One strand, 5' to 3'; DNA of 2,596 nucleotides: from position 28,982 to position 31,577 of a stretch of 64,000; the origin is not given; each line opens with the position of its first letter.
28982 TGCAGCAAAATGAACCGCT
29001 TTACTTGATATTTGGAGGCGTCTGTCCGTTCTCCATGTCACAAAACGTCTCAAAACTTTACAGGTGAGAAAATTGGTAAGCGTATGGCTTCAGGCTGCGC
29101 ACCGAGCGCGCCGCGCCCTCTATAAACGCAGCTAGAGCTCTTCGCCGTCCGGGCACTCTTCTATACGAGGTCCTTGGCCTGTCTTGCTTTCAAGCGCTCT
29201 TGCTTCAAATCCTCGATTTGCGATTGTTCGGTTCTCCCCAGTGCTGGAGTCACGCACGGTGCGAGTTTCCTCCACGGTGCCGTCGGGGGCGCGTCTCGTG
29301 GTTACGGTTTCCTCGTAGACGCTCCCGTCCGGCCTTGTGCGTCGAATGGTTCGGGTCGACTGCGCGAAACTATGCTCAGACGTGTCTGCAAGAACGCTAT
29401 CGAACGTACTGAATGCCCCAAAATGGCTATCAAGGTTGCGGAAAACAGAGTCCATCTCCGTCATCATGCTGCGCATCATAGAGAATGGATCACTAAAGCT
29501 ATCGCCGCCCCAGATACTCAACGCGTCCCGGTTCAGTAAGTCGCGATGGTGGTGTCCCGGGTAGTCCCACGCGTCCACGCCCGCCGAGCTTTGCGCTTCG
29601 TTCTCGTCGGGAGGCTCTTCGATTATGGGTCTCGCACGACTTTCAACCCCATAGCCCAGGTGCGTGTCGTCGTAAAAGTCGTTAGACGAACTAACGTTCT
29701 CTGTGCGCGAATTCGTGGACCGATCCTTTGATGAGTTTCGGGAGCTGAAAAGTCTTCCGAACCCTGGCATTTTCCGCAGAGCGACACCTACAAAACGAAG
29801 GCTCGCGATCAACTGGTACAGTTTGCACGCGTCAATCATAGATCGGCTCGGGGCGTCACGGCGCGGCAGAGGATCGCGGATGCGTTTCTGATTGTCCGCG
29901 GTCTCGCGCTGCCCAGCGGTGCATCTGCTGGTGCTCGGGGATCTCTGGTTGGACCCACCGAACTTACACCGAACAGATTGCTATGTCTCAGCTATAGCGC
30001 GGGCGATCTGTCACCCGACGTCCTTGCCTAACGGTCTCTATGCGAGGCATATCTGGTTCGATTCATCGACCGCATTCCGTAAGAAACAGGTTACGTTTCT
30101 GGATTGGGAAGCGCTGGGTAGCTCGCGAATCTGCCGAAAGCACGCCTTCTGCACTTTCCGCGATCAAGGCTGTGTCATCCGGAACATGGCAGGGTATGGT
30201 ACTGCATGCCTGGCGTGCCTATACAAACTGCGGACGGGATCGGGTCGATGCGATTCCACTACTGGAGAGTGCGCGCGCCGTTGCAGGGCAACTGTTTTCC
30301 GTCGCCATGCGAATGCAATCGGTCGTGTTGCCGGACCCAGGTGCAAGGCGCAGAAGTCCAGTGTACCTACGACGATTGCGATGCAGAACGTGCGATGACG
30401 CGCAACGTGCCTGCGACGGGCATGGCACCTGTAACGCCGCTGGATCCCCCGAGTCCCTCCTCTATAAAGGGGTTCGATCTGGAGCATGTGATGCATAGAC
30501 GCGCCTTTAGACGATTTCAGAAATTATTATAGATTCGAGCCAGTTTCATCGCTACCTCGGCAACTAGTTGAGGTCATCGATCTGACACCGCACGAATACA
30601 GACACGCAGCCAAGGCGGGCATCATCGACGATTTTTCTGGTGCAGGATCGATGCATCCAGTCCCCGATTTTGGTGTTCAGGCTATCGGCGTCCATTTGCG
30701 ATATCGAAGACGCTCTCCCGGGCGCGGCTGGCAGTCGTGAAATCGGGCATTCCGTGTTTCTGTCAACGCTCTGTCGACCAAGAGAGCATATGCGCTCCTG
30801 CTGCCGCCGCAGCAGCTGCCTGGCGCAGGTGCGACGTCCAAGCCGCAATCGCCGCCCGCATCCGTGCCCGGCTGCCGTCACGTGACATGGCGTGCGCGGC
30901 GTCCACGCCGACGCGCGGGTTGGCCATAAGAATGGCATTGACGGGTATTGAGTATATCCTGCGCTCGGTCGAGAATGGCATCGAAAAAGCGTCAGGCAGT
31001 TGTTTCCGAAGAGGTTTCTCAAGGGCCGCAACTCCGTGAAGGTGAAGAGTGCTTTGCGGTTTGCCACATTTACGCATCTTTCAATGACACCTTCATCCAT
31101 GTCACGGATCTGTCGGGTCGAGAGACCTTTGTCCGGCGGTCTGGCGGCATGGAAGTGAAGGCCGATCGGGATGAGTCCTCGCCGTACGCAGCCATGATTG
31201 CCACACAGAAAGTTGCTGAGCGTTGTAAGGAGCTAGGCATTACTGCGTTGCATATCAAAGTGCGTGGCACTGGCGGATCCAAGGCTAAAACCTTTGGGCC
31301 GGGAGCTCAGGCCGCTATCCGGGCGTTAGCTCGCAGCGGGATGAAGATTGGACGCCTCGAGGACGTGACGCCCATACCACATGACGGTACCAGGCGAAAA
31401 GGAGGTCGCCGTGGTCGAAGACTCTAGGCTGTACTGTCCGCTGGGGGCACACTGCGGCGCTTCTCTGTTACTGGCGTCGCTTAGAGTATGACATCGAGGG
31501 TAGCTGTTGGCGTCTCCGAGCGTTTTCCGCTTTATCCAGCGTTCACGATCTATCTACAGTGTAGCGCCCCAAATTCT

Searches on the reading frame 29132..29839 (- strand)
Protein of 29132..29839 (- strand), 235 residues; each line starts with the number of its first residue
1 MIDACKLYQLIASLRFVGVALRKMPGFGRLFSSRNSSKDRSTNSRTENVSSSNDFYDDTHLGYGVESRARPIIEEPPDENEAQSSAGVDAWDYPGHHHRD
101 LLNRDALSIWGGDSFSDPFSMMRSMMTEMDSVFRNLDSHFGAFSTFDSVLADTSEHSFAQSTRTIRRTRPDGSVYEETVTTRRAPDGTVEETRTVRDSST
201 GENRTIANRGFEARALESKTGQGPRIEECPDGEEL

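Call 5: search_protein_families(library=pfam, proteins=[window:29132-29839:-])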
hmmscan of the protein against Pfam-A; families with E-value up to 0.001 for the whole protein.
window:29132-29839:- (235 aa): 1 family
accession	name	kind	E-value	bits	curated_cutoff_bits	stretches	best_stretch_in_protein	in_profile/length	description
PF10248.14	Mlf1IP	-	1.1e-11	45.4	34.5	1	111-209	36-130/174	Myelodysplasia-myeloid leukemia factor 1-interacting protein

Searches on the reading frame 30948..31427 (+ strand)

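Call 35: search_protein_families(library=pfam, proteins=[window:30948-31427:+], max_evalue=1)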
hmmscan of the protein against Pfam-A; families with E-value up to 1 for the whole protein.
window:30948-31427:+ (159 aa): 1 family
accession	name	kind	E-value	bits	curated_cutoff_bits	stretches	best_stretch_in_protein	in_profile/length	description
PF00411.24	Ribosomal_S11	-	1.5e-45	154.6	25.1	1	38-155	2-110/110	Ribosomal protein S11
